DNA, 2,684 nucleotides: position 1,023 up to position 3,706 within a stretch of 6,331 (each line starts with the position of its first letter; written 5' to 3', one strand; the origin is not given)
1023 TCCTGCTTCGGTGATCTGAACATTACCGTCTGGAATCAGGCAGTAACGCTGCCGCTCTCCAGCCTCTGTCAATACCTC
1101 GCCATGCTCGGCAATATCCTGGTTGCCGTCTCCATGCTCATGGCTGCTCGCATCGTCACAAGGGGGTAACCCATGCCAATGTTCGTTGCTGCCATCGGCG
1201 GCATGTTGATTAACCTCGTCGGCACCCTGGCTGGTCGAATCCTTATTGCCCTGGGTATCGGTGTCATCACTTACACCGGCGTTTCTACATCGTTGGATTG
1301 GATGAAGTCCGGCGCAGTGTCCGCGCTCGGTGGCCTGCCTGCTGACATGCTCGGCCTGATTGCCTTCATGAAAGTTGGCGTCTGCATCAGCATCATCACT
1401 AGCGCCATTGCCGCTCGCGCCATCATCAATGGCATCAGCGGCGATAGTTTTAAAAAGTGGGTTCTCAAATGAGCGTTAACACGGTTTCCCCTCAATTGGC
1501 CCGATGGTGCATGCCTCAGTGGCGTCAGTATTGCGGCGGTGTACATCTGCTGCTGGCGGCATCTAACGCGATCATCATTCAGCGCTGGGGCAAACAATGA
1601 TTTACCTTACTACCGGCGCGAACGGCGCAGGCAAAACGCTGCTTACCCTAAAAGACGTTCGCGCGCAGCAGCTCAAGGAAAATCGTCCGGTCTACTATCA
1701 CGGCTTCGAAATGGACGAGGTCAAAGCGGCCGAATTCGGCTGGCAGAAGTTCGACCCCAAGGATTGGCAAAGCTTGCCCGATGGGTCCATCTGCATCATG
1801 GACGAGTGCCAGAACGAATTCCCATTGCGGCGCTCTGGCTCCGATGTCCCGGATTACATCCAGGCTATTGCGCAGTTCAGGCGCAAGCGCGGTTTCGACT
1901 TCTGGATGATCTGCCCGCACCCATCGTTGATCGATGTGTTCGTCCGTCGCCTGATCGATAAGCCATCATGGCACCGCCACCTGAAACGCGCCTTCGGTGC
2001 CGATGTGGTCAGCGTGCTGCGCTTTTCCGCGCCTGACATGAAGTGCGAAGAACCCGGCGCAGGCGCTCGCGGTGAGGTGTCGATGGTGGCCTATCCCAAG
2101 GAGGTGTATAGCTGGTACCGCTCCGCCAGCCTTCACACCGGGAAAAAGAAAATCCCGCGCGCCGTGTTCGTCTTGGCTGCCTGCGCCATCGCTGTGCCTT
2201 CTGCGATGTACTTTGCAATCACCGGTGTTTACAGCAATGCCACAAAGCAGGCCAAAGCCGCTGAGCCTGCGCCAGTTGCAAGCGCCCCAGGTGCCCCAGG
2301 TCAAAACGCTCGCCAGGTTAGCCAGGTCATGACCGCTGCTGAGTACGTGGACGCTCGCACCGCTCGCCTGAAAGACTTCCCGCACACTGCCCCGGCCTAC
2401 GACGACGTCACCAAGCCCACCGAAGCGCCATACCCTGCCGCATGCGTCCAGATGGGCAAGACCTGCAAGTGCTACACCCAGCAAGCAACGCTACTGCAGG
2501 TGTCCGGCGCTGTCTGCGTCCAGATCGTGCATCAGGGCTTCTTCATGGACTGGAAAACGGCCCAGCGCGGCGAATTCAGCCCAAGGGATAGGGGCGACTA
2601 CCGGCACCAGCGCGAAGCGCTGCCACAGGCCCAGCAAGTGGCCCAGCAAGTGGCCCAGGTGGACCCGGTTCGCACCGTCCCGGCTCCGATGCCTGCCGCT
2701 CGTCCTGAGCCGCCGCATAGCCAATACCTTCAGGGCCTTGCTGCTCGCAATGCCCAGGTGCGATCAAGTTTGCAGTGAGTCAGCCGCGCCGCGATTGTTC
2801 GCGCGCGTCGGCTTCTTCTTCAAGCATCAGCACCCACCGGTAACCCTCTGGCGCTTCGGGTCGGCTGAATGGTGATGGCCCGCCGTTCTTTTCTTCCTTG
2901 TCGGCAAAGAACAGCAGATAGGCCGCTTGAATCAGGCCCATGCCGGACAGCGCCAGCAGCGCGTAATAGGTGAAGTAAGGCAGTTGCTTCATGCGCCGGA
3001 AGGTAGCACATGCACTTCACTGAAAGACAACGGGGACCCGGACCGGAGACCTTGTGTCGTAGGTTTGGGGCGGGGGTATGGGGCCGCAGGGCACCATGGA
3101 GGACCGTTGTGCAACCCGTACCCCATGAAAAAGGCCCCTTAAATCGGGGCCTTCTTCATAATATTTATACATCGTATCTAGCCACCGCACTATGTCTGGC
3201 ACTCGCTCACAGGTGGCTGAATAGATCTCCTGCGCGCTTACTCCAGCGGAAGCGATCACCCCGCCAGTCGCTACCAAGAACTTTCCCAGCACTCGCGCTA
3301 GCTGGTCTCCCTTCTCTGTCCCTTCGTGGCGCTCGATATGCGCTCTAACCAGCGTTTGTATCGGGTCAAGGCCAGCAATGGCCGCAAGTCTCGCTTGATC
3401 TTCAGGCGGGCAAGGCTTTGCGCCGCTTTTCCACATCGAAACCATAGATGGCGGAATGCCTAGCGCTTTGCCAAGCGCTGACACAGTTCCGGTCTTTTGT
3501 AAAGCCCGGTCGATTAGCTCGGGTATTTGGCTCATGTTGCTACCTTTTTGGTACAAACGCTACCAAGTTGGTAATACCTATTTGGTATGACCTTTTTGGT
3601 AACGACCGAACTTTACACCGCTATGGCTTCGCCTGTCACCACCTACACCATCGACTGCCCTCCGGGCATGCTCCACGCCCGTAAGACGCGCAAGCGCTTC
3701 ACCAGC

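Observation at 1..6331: The window is a complete, circularly closed inovirus-like genome of 6232 bp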

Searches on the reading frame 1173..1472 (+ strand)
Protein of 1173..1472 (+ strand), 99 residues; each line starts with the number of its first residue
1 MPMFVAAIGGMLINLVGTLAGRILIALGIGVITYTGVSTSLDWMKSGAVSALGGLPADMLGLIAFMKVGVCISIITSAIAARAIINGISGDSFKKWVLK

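Call 5: search_protein_families(library=pfam, max_evalue=0.1, proteins=[window:1173-1472:+])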
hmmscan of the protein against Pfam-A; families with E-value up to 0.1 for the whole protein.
window:1173-1472:+ (99 aa): 1 family
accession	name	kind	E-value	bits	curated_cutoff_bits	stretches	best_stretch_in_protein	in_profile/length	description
PF10734.14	DUF2523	-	6.4e-18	65.5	22.1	1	10-86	3-79/80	Protein of unknown function (DUF2523)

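Call 6: search_protein_families(library=phrogs, max_evalue=0.01, proteins=[window:1173-1472:+])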
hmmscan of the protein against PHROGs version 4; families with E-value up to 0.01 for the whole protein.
window:1173-1472:+ (99 aa): 3 families
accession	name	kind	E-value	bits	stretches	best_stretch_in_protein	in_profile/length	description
phrog_1242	-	head and packaging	9.6e-22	77.9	1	4-95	2-93/97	minor head protein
phrog_306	-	head and packaging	0.00023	22.9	1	34-86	57-111/115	minor head protein Ace-like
phrog_974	-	head and packaging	0.0037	19.1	1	47-86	61-100/107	minor head protein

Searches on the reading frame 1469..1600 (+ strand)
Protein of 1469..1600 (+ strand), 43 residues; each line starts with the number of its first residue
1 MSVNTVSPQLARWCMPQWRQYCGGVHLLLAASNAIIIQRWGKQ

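Call 32: search_protein_families(library=phrogs, max_evalue=1, proteins=[window:1469-1600:+])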
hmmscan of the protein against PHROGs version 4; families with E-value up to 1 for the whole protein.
window:1469-1600:+ (43 aa): 0 families

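Call 33: search_protein_families(library=pfam, max_evalue=1, proteins=[window:1469-1600:+])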
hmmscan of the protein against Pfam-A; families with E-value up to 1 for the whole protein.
window:1469-1600:+ (43 aa): 0 families

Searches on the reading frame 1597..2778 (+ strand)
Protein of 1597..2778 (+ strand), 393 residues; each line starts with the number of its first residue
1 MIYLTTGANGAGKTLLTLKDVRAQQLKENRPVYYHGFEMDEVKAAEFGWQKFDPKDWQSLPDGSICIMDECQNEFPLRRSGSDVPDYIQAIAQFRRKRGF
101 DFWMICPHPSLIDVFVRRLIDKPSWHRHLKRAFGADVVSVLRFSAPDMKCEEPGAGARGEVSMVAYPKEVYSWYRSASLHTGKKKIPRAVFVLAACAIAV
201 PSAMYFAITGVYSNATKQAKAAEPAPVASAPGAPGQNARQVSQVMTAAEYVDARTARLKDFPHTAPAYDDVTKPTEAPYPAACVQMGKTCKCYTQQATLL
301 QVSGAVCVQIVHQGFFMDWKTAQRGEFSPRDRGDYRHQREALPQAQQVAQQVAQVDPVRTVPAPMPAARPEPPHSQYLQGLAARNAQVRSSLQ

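Call 5: search_protein_families(library=pfam, max_evalue=0.1, proteins=[window:1597-2778:+])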
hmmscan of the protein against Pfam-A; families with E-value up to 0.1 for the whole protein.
window:1597-2778:+ (393 aa): 2 families
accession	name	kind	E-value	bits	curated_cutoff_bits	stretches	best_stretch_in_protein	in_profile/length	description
PF05707.18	Zot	-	2e-14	54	20.3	1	1-180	1-196/197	Zonular occludens toxin (Zot)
PF23505.1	YqgG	-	0.025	15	27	1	276-295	15-34/47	YqgG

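Call 6: search_protein_families(library=phrogs, max_evalue=0.01, proteins=[window:1597-2778:+])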
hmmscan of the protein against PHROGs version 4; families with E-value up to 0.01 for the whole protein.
window:1597-2778:+ (393 aa): 2 families
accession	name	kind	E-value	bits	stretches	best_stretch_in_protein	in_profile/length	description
phrog_197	-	moron, auxiliary metabolic gene and host takeover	1e-63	217.4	1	1-362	27-425/486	Zot-like toxin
phrog_1041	-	moron, auxiliary metabolic gene and host takeover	2.1e-25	91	1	1-257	1-300/420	CTXphi Zot-like toxin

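Call 9: search_dna_similar(query=window:1597-2778:+, collection=phages, mode=protein, max_rows=25)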
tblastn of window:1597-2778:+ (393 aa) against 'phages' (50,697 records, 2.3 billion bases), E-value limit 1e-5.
Records with a match: 92; places in all: 92; records where one place covers at least 80% of the query: 64.
Best place of each record, by identity: <60% 92.
By first word of the organism name: Ralstonia 36; Inovirus 15; Dulem 10; Pseudomonas 8; Xanthomonas 8; Stenotrophomonas 6; Phage 3; Inoviridae 2; Aeromonas 1; Acinetobacter 1; and 2 more.
By host as written in the record: Ralstonia solanacearum 28; Homo sapiens 15; - 9; Varecia variegata 8; Pseudomonas aeruginosa 7; Ralstonia pickettii 2; Stenotrophomonas maltophilia 2; Varecia rubra 2; and 15 more.
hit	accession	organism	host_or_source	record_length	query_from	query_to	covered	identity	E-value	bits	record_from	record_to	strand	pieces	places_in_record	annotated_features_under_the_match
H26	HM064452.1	Ralstonia phage PE226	Ralstonia solanacearum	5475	1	316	80%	35.9%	3e-44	169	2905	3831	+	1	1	putative phage assembly protein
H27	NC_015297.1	Ralstonia phage PE226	Ralstonia solanacearum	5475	1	316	80%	35.9%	3e-44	169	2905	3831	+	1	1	putative phage assembly protein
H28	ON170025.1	Ralstonia phage YO006_3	Ralstonia solanacearum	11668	1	316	80%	35.9%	3e-44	169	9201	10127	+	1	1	record has no annotation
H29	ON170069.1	Ralstonia phage YO029_2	Ralstonia solanacearum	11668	1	316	80%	35.9%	3e-44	169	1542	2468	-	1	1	record has no annotation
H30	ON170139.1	Ralstonia phage YO084_3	Ralstonia solanacearum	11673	1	316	80%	35.9%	3e-44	169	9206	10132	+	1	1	record has no annotation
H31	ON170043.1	Ralstonia phage YO015_3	Ralstonia solanacearum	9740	1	316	80%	34.0%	5e-38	151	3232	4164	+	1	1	record has no annotation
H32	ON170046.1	Ralstonia phage YO016_1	Ralstonia solanacearum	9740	1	316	80%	34.0%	5e-38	151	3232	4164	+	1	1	record has no annotation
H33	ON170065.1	Ralstonia phage YO026_1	Ralstonia solanacearum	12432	1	316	80%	33.6%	1e-39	156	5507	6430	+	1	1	record has no annotation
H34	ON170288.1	Ralstonia phage YO169_3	Ralstonia solanacearum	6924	1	316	80%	33.5%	4e-38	151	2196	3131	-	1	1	record has no annotation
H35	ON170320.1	Ralstonia phage YO188_1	Ralstonia solanacearum R299, UW30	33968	1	316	80%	33.5%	4e-38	151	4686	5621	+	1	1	record has no annotation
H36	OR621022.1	Pseudomonas phage 62-2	Pseudomonas aeruginosa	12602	1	316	80%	33.3%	3e-36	146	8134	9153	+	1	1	ZOT-like protein | head virion protein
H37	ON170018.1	Ralstonia phage YO001_4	Ralstonia solanacearum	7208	1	316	80%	33.2%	5e-43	166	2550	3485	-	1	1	record has no annotation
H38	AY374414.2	Ralstonia phage p12J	Ralstonia pickettii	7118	1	316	80%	33.1%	1e-43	167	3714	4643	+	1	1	putative phage assembly protein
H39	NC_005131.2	Ralstonia phage p12J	Ralstonia pickettii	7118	1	316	80%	33.1%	1e-43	167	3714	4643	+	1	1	ORF7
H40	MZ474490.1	Phage toucan80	cloacal swab from toucan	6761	1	316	80%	32.1%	2e-36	147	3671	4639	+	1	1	zonular occludens toxin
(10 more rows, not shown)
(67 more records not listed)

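Call 11: find_encoding_contigs(protein=window:1597-2778:+, flank=10000, max_places=10)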
Protein window:1597-2778:+ (393 aa): no gene with exactly this product is on record in the collection.

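Call 12: find_related_loci(query=window:1597-2778:+, collection=viral_contigs, flank=10000)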
Query window:1597-2778:+ (393 aa) in viral_contigs; peptide patterns used: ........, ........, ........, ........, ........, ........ (x = any residue, [..] = any of these).
119 stretches matched a pattern; 15 encode a relative of the query (tblastn E <= 1e-3); 15 distinct loci.
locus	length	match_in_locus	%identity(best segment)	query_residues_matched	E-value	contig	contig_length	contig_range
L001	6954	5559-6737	90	1-393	0e+0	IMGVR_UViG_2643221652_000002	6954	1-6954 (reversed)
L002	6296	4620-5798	92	1-393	0e+0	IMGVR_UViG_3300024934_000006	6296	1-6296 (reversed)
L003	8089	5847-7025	90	1-393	0e+0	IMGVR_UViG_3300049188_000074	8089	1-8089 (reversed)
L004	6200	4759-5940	81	1-392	0e+0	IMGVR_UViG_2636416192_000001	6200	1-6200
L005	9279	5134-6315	80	1-392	0e+0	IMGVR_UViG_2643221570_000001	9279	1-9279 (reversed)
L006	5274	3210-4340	73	1-392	0e+0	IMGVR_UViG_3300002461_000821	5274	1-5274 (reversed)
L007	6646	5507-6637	73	1-392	0e+0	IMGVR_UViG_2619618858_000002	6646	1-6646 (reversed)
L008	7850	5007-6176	67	1-393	9e-177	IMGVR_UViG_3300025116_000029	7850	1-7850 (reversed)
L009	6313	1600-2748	70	1-393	2e-176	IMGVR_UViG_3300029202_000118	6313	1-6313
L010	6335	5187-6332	69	1-393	1e-169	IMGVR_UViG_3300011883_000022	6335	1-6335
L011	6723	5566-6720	63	1-393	3e-168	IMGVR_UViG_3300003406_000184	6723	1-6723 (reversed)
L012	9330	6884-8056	66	1-393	2e-161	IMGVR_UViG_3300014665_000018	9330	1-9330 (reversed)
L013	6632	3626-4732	51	1-392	7e-130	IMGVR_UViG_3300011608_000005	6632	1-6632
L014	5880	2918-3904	57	1-318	2e-120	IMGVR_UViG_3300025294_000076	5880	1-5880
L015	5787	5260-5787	93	1-176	1e-114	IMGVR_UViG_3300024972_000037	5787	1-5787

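Call 13: find_related_loci(query=window:1597-2778:+, collection=genome_contigs, flank=10000)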
Query window:1597-2778:+ (393 aa) in genome_contigs; peptide patterns used: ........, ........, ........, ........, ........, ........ (x = any residue, [..] = any of these).
439 stretches matched a pattern; 11 encode a relative of the query (tblastn E <= 1e-3); 11 distinct loci.
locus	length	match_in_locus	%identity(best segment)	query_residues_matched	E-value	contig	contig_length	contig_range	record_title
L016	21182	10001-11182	81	1-392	0e+0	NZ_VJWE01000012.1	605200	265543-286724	Acidovorax delafieldii strain DSM 64 Ga0064100_102, whole genome shotgun sequence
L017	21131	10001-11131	73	1-392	0e+0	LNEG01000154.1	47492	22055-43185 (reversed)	MAG: Burkholderiales bacterium Ga0074133 Ga0074133_1117.3, whole genome shotgun sequence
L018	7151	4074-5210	65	1-393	9e-169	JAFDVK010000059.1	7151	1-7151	MAG: Acidobacteria bacterium isolate SZAS-14 CK_MAG-40__59__length-7151, whole genome shotgun sequence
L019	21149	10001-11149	63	1-393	3e-160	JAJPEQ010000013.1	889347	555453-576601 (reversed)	MAG: Comamonas sp. isolate Sulfur_bin.21 S42_k141_45745, whole genome shotgun sequence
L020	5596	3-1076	65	32-392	5e-156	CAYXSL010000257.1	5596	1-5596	MAG TPA_asm: uncultured Verminephrobacter sp. isolate SRP150892_co1_17 genome assembly, contig: NODE_16117_length_5596_c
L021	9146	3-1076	64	32-392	2e-151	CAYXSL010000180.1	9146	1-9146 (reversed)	MAG TPA_asm: uncultured Verminephrobacter sp. isolate SRP150892_co1_17 genome assembly, contig: NODE_8057_length_9146_co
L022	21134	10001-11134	61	1-393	4e-148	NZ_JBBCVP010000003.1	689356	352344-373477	Delftia acidovorans strain MMO-42 contig00003, whole genome shotgun sequence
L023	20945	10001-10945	67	1-320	1e-144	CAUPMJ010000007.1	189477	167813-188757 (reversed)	MAG: uncultured Hylemonella sp. isolate m10-metabat.1 genome assembly, contig: m10-c18, whole genome shotgun sequence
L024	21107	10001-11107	57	1-392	4e-139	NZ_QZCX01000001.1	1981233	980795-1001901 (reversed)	Verminephrobacter aporrectodeae subsp. tuberculatae strain AtM6-40 1, whole genome shotgun sequence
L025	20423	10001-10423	91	1-141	8e-88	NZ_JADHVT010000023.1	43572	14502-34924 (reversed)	MAG: Acidovorax sp. isolate BS750m-G8 BS-750m-C740, whole genome shotgun sequence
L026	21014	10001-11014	69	1-343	3e-163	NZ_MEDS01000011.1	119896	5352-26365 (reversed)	MAG: Comamonas sp. SCN 65-56 ABS45_C0011, whole genome shotgun sequence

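Call 71: search_protein_families(library=pfam, max_evalue=0.01, proteins=[L016:6341-7300:+, L016:5684-5989:+, L016:5242-5616:-])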
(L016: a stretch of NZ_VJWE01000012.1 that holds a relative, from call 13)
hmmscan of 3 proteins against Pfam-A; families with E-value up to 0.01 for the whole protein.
L016:6341-7300:+ (319 aa): 2 families
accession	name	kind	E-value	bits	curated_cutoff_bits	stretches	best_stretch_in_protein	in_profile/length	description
PF23343.2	REP_ORF2-G2P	-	3.5e-25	88.6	27.8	1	102-214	2-97/99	Replication-associated protein ORF2/G2P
PF20199.4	RepSA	-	7.4e-06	25.8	34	1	117-171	174-233/438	Replication initiator protein, pSAM2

L016:5684-5989:+ (101 aa): 1 family
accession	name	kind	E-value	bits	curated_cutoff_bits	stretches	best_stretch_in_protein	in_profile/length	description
PF02303.23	Phage_DNA_bind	-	4.3e-08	33.8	25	1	2-87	3-77/82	Helix-destabilising protein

L016:5242-5616:- (124 aa): 1 family
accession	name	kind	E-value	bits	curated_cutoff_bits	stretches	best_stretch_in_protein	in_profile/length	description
PF15943.11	YdaS_toxin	-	0.002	18.4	30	1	8-47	1-40/65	Bacterial toxin YdaS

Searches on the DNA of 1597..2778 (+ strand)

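Call 54: search_rna_families(sources=[L002, L004, L005, L027, L029, L031, L032, L034, L001], threshold=evalue, max_evalue=5)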
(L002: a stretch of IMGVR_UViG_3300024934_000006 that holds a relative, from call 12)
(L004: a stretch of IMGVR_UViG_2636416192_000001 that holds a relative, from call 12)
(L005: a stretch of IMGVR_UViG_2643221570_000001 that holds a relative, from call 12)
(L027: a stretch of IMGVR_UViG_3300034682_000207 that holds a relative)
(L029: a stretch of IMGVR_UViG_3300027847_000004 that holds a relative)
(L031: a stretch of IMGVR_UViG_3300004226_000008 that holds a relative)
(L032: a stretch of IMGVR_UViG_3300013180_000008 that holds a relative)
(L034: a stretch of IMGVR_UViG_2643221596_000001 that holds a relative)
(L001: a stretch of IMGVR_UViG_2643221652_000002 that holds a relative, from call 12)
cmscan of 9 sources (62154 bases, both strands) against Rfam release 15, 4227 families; matches with E-value up to 5: 1.
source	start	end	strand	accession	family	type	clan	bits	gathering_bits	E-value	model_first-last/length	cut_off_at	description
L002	6209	6264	-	RF03407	MIR531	Gene; miRNA;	-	24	70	4.9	1-69/69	no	MIR531 microRNA precursor family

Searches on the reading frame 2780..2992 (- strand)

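Call 5: search_protein_families(library=pfam, max_evalue=0.1, proteins=[window:2780-2992:-])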
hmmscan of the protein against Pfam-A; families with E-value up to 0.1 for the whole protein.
window:2780-2992:- (70 aa): 0 families

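Call 6: search_protein_families(library=phrogs, max_evalue=0.01, proteins=[window:2780-2992:-])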
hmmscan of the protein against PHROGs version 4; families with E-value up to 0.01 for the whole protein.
window:2780-2992:- (70 aa): 0 families

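Call 32: search_protein_families(library=phrogs, max_evalue=1, proteins=[window:2780-2992:-])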
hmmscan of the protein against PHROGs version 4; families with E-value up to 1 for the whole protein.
window:2780-2992:- (70 aa): 0 families

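Call 33: search_protein_families(library=pfam, max_evalue=1, proteins=[window:2780-2992:-])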
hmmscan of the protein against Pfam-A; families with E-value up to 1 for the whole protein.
window:2780-2992:- (70 aa): 1 family
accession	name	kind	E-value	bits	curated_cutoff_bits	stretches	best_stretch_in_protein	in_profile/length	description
PF18893.5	DUF5652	-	0.18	12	23.4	1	2-35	38-69/71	Family of unknown function (DUF5652)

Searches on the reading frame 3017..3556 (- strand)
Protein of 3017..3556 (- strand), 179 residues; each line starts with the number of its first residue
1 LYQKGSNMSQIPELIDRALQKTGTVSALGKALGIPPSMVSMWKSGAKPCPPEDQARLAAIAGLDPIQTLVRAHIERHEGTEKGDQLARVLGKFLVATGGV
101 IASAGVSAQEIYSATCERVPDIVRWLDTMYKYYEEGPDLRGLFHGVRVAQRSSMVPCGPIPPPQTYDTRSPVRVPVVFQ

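Call 5: search_protein_families(library=pfam, max_evalue=0.1, proteins=[window:3017-3556:-])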
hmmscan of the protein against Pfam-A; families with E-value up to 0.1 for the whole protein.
window:3017-3556:- (179 aa): 4 families
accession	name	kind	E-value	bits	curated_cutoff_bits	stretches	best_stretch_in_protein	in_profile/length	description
PF15943.11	YdaS_toxin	-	0.00084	19.6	30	1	15-52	1-38/65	Bacterial toxin YdaS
PF13560.12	HTH_31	-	0.0094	16.7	27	1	24-65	16-58/64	Helix-turn-helix domain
PF01381.28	HTH_3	-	0.01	16.3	23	1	21-55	8-41/55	Helix-turn-helix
PF14549.12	P22_Cro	-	0.023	14.9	30.2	1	19-55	6-39/60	DNA-binding transcriptional regulator Cro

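Call 6: search_protein_families(library=phrogs, max_evalue=0.01, proteins=[window:3017-3556:-])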
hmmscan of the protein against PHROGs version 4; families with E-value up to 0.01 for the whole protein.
window:3017-3556:- (179 aa): 9 families
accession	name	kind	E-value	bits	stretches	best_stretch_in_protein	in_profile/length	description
phrog_638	-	transcription regulation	4.8e-16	59.9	1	8-101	1-95/145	transcriptional regulator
phrog_34897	-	unknown function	1.4e-07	32.1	1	8-109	1-104/279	-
phrog_4441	-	DNA, RNA and nucleotide metabolism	9.5e-07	30.1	1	13-92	7-88/98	HTH DNA binding protein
phrog_35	-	transcription regulation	9.1e-06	26.8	1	7-53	70-116/181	transcriptional repressor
phrog_4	-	transcription regulation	8.5e-05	22.7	1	4-131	126-248/400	transcriptional repressor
phrog_25084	-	unknown function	9.9e-05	23.1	1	33-97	2-65/250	-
phrog_409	-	transcription regulation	0.00013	23.5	1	19-61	21-61/127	transcriptional regulator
phrog_8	-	transcription regulation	0.00015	22.4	1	6-60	72-127/346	transcriptional regulator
phrog_3949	-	transcription regulation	0.0054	17.8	1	20-82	22-86/161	transcriptional repressor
